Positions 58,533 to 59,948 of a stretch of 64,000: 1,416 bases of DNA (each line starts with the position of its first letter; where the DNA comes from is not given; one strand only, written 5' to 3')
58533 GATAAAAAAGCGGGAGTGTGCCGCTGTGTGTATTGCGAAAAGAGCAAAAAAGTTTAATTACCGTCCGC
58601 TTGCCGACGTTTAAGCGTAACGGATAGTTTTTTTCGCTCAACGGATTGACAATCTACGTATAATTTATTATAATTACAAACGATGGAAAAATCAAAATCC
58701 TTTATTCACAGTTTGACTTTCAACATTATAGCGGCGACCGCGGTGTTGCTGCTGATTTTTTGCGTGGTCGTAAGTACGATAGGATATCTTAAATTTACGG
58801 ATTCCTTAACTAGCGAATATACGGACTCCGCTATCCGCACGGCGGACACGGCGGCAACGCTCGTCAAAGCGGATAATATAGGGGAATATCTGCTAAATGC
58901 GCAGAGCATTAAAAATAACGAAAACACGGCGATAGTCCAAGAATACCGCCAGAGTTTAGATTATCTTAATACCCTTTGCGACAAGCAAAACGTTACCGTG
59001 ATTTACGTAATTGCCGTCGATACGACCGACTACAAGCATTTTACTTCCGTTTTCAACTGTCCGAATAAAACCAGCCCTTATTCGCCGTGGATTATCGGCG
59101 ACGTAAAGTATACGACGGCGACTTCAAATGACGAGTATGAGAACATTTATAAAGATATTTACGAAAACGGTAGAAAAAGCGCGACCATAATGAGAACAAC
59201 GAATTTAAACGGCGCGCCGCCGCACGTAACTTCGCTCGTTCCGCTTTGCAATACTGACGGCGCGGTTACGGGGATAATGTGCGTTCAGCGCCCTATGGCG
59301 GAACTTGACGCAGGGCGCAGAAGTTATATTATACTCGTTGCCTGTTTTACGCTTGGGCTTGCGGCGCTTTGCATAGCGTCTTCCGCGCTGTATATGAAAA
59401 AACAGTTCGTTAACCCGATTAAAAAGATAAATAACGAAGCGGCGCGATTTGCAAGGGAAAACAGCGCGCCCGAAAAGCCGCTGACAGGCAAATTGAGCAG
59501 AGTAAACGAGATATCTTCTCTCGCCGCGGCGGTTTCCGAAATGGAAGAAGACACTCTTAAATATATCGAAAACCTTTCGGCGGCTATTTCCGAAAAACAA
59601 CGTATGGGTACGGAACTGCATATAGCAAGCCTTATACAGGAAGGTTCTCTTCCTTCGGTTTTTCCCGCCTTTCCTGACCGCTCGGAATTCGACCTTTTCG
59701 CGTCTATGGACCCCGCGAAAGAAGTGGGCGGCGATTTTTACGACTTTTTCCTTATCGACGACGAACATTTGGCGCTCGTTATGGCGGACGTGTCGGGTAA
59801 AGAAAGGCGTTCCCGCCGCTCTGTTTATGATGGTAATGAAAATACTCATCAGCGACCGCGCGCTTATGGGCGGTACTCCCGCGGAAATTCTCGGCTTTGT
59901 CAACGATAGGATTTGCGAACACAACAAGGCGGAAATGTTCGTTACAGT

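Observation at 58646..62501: Sigma-less partner-switching operon: Cache/HAMP-PP2C-RsbW-like fusion, SpoT-type HD hydrolase, STAS-APH kinase fusion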

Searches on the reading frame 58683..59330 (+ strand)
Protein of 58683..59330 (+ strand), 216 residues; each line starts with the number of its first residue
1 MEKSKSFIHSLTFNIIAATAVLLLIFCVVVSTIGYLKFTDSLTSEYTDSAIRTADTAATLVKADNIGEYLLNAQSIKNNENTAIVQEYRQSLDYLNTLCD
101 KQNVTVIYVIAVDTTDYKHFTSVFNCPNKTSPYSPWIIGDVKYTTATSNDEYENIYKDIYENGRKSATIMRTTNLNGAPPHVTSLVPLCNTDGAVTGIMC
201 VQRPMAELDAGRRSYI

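Call 70: search_protein_families(library=pfam, max_evalue=10, proteins=[window:58683-59330:+])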
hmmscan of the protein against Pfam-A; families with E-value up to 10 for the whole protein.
window:58683-59330:+ (216 aa): 0 families

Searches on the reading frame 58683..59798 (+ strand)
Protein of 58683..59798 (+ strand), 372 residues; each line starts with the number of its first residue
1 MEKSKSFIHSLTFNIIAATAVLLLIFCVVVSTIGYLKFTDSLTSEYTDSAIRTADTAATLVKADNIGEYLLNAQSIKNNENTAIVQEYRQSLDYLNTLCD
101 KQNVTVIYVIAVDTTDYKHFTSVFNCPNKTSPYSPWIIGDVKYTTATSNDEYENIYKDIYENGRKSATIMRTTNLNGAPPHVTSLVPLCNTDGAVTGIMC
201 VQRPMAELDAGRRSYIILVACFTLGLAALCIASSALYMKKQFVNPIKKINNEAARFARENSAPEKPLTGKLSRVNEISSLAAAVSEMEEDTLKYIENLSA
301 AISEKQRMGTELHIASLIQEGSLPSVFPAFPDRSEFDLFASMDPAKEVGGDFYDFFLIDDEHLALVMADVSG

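Call 40: predict_structure(alignment_id=A2)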
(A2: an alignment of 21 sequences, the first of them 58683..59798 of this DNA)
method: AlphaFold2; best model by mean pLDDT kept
length: 372 residues; sequences in the alignment: 21
mean_pLDDT: 75.5   pTM: 0.54
mean pLDDT of the five models: 75.5, 73.8, 72.4, 69.4, 68.8
residues with pLDDT >= 90: 114; 70-90: 138; 50-70: 56; < 50: 64
segments of 3 or more residues with pLDDT < 50: 1-6, 263-277, 322-327, 331-333, 335-352, 356-358, 362-367, 369-372
pLDDT, mean of each block of 10 residues (from residue 1): 47 74 83 86 90 94 94 94 95 95 93 90 92 87 70 91 91 72 93 93 87 84 83 81 78 73 45 48 70 72 70 61 46 44 40 48 47 42
secondary structure, 60 per line:
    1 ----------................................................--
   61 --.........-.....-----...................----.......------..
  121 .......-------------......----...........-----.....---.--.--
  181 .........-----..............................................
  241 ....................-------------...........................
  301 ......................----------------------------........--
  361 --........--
elements in order: H11-58 H63-71 H73-77 H83-101 E106-112 E119-127 E141-143 H151-161 E167-171 E181-189 E195-204 H205-260 H274-322 E351-358 E363-370
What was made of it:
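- On HAMP linker: The position is right and the model is helix-loop-helix (call 40).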

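Call 44: fold_search(model_id=the predicted structure, library=pdb)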
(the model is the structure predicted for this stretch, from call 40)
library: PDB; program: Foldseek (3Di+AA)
matches with E <= 10: 1462; with E <= 0.001: 61
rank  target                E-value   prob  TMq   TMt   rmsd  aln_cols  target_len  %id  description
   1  9a5d_A                7.8e-09  1.00  0.48  0.31  25.8       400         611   15  Integrative model of WALK-YYCH by crosslinking MS and deep learning (released 2024-09-18)
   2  4jgq_A                3.0e-05  1.00  0.23  0.40  12.0       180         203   12  The crystal structure of sporulation kinase D mutant sensor domain, r131a, from Bacillus subtilis subsp in co-crystall (released 2013-05-15)
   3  4jgo_B                6.3e-05  1.00  0.24  0.39  12.1       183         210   13  The crystal structure of sporulation kinase d sensor domain from Bacillus subtilis subsp. (released 2013-05-15)
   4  4xmq_A                7.8e-05  1.00  0.20  0.27  13.7       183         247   11  Crystal structure of the sensory domain of the Campylobacter jejuni chemoreceptor Tlp3 (CcmL) (released 2015-11-04)
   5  6w3x_A                8.3e-05  1.00  0.20  0.28  13.7       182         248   12  Crystal structure of ligand-binding domain of Campylobacter jejuni chemoreceptor Tlp3 in complex with L-valine (released 2020-05-20)
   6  4jgq_B                8.8e-05  1.00  0.24  0.42  11.4       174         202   12  The crystal structure of sporulation kinase D mutant sensor domain, r131a, from Bacillus subtilis subsp in co-crystall (released 2013-05-15)
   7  9hvj                  9.8e-05  1.00  0.23  0.29  10.8       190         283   14  Ligand binding domain of Roseburia intestinalis L1-82 uracil chemoreceptor (dCache) in complex with uracil and acetate (released 2025-03-12)
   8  6w3s_A                1.0e-04  1.00  0.20  0.28  13.9       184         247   11  Crystal structure of ligand-binding domain of Campylobacter jejuni chemoreceptor Tlp3 in complex with L-leucine (released 2020-05-20)
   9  4wy9                  1.1e-04  1.00  0.20  0.25  13.4       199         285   16  Crystal structure of the periplasmic sensory domain of the Campylobacter jejuni chemoreceptor Tlp1 (released 2016-03-09)
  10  5tjj_B                1.2e-04  1.00  0.24  0.34  15.6       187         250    9  Crystal structure of IcIR transcriptional regulator from Alicyclobacillus acidocaldarius (released 2016-10-26)
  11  6w3r_A                1.2e-04  1.00  0.20  0.28  13.7       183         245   10  Crystal structure of ligand-binding domain of Campylobacter jejuni chemoreceptor Tlp3 in complex with 3-methylisoleuci (released 2020-05-20)
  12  4jgo_A                1.4e-04  1.00  0.23  0.39  12.0       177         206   12  The crystal structure of sporulation kinase d sensor domain from Bacillus subtilis subsp. (released 2013-05-15)
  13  8py0_A                1.5e-04  1.00  0.22  0.47   4.1       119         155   18  Sensor domain of Oscillibacter ruminantium chemoreceptor in complex with formate. (released 2025-02-12)
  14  4jgp_B                1.5e-04  1.00  0.24  0.41  11.8       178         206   12  The crystal structure of sporulation kinase D sensor domain from Bacillus subtilis subsp in complex with pyruvate at 2 (released 2013-05-15)
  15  4xmr_A                1.5e-04  1.00  0.21  0.30  13.3       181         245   12  Crystal structure of the sensory domain of the Campylobacter jejuni chemoreceptor Tlp3 (CcmL) with isoleucine bound. (released 2015-11-04)
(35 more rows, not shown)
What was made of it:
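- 58683..59805 (+): Gene 1, N-terminal part in frame 1. Contains TM1 (58719-58790), the extracytoplasmic Cache-like domain (58791-59318), TM2 (59319-59393), the HAMP-like linker (59400-59543) and the start of PP2C (from 59757). The frame-1 ORF runs on out of frame to 59909. Foldseek top hits are WalK, KinD, Tlp3 and DctB sensor domains (calls 40, 44).
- On Cache sensor domain: Foldseek top hits are WalK, KinD, Tlp3, DctB and an Oscillibacter formate sensor (calls 40, 44).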

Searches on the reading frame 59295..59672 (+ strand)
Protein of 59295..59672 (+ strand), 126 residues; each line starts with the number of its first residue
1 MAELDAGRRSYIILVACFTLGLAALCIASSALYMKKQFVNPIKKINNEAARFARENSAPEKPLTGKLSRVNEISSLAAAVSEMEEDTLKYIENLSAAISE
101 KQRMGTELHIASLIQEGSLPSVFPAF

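Call 70: search_protein_families(library=pfam, max_evalue=10, proteins=[window:59295-59672:+])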
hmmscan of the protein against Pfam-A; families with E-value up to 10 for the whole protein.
window:59295-59672:+ (126 aa): 2 families
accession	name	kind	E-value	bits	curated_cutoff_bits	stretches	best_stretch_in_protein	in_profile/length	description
PF11240.13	DUF3042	-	0.032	14.5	25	1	26-48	18-37/54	Protein of unknown function (DUF3042)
PF00672.30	HAMP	-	0.079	13.7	25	1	36-83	4-47/53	HAMP domain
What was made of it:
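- On HAMP linker: PF00672 scores 13.7 bits, E 0.079, cut-off 25, over aa 240-287 (call 70).
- Checked: 'HAMP' is a sub-threshold match (13.7 bits, cut-off 25; call 70).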
